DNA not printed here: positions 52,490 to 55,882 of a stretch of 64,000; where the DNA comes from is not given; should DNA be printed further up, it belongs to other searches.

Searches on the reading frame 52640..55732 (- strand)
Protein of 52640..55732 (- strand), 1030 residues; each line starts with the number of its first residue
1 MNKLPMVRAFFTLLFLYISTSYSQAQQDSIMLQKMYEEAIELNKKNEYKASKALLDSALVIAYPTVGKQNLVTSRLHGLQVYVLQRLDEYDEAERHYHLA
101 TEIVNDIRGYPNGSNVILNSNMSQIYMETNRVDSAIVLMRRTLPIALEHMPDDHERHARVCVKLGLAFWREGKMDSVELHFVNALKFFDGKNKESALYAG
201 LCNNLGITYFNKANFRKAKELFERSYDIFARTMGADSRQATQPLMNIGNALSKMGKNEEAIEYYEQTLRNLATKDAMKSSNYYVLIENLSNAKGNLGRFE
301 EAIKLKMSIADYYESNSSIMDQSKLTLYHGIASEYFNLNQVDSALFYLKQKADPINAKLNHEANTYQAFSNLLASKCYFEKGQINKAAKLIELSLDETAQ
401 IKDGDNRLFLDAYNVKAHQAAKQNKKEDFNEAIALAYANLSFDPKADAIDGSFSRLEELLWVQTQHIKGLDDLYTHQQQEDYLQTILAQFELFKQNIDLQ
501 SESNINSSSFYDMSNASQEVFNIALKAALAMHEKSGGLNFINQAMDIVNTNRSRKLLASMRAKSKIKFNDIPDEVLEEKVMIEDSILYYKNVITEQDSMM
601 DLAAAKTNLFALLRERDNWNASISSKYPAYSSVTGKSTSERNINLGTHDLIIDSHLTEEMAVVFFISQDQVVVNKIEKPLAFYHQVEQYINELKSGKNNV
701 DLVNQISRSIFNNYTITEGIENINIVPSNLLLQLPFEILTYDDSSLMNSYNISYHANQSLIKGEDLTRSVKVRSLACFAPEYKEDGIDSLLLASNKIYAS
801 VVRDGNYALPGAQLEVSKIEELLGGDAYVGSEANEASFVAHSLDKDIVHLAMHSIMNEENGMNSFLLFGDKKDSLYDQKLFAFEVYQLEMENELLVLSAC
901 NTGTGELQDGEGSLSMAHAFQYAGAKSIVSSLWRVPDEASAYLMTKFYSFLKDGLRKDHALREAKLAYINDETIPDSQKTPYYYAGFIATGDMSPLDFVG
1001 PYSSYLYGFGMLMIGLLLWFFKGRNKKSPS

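Call 7: search_protein_families(library=pfam, proteins=[window:52640-55732:-])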
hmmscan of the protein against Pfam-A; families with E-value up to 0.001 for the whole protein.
window:52640-55732:- (1030 aa): 9 families
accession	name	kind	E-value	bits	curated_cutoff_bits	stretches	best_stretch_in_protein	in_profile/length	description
PF12770.12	CHAT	-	3.4e-48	165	24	1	718-992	22-289/289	CHAT domain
PF13424.12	TPR_12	-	5.5e-20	71.8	30.1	2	203-270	7-74/77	Tetratricopeptide repeat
PF07719.23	TPR_2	-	1.5e-16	59.5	27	0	244-269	4-29/34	Tetratricopeptide repeat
PF13374.12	TPR_10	-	2.1e-16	59.8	27.5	0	201-237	4-40/42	Tetratricopeptide repeat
PF13181.12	TPR_8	-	4.4e-15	54.9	25.7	1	244-266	4-26/34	Tetratricopeptide repeat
PF00515.34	TPR_1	-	1.6e-13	50.3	27.8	1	244-268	4-28/34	Tetratricopeptide repeat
PF13176.12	TPR_7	-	2.8e-10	39.9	27.9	1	244-272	2-29/36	Tetratricopeptide repeat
PF14559.12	TPR_19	-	9.6e-05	23.1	25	0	90-145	7-54/68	Tetratricopeptide repeat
PF13428.12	TPR_14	-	0.00045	21.1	23.5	0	247-270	7-30/44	Tetratricopeptide repeat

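Call 39: search_protein_families(library=ncbifam, proteins=[window:52640-55732:-], max_evalue=0.01)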
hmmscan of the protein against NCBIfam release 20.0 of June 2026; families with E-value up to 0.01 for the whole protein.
window:52640-55732:- (1030 aa): 3 families
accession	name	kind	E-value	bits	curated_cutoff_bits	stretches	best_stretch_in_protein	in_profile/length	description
NF040586.1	FxSxx_TPR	equivalog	2.1e-13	49.6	300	1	203-402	518-716/830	FxSxx-COOH system tetratricopeptide repeat protein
NF053617.1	SARPRegAfsRStmc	equivalog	4.4e-11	41.5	1430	1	59-283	761-978/986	SARP-family global regulator AfsR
TIGR02795.1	tol_pal_ybgF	equivalog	0.0097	16.5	90.1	1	204-276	44-111/119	tol-pal system protein YbgF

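Call 62: search_protein_families(library=padloc, proteins=[window:52640-55732:-], max_evalue=0.001)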
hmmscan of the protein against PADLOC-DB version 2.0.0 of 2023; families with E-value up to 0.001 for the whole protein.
window:52640-55732:- (1030 aa): 1 family
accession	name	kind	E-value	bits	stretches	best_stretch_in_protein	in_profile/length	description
PDLC01169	TPR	-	3.3e-06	24.7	1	202-315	112-220/252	TPR repeats containing protein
